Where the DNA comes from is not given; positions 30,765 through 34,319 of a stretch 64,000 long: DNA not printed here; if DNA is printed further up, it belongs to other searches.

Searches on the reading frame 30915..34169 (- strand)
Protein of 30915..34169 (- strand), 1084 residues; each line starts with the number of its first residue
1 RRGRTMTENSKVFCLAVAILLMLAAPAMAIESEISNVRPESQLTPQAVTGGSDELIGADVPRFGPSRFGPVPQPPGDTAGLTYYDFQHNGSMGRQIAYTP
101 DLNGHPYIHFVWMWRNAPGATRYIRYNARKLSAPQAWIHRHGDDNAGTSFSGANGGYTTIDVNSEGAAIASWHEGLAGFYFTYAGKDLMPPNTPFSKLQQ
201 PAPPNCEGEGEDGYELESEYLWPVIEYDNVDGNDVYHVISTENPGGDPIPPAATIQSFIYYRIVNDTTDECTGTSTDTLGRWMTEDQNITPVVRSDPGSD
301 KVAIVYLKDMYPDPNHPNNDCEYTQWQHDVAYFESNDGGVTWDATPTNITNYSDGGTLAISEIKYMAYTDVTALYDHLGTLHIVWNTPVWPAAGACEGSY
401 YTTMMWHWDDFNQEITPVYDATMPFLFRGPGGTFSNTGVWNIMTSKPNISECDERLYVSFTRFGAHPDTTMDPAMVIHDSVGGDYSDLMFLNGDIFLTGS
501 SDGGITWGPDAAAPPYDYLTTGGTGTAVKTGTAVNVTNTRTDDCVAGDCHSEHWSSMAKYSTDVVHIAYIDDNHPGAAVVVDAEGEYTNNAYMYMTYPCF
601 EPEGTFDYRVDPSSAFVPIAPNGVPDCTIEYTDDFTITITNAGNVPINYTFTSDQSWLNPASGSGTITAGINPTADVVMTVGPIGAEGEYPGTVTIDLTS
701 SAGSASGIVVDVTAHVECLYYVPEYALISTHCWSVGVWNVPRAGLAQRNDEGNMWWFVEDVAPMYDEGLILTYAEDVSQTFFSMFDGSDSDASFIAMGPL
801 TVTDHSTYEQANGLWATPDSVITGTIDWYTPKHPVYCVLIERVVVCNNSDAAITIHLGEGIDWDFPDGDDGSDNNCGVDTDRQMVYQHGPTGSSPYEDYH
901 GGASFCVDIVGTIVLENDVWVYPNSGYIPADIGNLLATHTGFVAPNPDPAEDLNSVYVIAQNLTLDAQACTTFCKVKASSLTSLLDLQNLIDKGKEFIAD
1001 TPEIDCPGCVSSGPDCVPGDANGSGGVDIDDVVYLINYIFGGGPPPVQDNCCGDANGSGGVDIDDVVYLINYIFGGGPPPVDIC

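Call 25: search_protein_families(library=pfam, proteins=[window:30915-34169:-], max_evalue=0.0001)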
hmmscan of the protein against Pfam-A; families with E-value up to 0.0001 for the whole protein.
window:30915-34169:- (1084 aa): 1 family
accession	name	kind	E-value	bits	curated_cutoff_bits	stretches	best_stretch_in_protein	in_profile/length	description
PF00404.24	Dockerin_1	-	6.6e-06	26.7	22.9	1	1018-1073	1-56/57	Dockerin type I domain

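Call 61: search_protein_families(library=pfam, proteins=[window:30915-34169:-], max_evalue=1)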
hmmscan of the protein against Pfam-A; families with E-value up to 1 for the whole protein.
window:30915-34169:- (1084 aa): 4 families
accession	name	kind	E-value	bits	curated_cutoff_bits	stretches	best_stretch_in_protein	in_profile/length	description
PF00404.24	Dockerin_1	-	6.6e-06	26.7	22.9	1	1018-1073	1-56/57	Dockerin type I domain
PF19190.6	BACON_2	-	0.00062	20.1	25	1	633-696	19-89/94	Viral BACON domain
PF03855.18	M-factor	-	0.00086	19.9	25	1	817-839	20-42/43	M-factor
PF02012.26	BNR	-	0.11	13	27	0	333-343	1-11/12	BNR/Asp-box repeat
